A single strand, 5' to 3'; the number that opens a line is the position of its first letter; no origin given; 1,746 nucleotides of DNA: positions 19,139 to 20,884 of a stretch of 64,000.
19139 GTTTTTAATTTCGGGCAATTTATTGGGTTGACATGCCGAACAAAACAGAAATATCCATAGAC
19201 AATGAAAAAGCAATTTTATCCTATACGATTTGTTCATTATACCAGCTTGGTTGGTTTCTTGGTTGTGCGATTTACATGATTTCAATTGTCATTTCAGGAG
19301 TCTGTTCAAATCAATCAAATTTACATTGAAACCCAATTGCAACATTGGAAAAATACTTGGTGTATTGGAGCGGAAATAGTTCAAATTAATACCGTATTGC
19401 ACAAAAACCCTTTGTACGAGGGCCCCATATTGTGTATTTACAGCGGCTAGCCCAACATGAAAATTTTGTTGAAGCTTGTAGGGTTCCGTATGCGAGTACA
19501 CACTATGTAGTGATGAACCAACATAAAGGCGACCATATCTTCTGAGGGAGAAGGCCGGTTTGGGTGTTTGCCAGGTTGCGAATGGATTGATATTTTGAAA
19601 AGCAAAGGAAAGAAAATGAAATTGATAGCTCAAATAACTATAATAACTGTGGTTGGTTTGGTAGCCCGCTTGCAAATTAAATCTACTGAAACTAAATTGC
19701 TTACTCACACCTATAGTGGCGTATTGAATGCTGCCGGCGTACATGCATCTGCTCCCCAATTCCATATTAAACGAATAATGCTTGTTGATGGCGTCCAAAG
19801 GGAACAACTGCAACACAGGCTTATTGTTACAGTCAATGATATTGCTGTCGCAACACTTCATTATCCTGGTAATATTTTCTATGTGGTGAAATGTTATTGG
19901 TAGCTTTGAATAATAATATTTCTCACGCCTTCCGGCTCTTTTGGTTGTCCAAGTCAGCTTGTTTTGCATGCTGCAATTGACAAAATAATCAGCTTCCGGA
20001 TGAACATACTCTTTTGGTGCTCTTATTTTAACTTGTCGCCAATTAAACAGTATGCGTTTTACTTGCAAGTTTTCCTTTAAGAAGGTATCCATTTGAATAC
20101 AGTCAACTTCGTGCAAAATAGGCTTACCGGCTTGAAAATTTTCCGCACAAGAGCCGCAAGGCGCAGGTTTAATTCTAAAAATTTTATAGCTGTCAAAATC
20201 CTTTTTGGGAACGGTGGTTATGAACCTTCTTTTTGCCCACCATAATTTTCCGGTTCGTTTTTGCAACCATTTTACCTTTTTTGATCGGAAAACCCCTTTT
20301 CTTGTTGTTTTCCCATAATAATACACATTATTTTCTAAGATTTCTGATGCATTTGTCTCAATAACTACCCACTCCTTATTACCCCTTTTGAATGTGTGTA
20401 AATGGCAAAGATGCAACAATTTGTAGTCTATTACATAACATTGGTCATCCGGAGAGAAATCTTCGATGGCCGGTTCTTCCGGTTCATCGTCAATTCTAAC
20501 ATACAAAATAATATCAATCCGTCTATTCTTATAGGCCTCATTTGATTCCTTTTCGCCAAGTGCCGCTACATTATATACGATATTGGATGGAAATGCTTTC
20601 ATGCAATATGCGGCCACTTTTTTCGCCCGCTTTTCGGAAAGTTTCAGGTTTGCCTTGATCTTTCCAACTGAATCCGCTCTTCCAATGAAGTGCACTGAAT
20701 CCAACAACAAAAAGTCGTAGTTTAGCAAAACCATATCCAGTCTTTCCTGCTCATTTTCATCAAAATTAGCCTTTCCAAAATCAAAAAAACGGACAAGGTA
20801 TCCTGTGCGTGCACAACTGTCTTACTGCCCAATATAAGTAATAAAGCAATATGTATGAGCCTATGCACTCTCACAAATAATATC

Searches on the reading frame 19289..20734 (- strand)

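Call 8: search_protein_families(library=pfam, proteins=[window:19289-20734:-], max_evalue=0.01)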
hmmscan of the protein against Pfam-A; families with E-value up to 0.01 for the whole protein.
window:19289-20734:- (481 aa): 1 family
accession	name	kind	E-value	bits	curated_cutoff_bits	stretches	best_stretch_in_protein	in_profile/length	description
PF00691.25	OmpA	-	7.7e-05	23.4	27.2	1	15-62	35-82/98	OmpA family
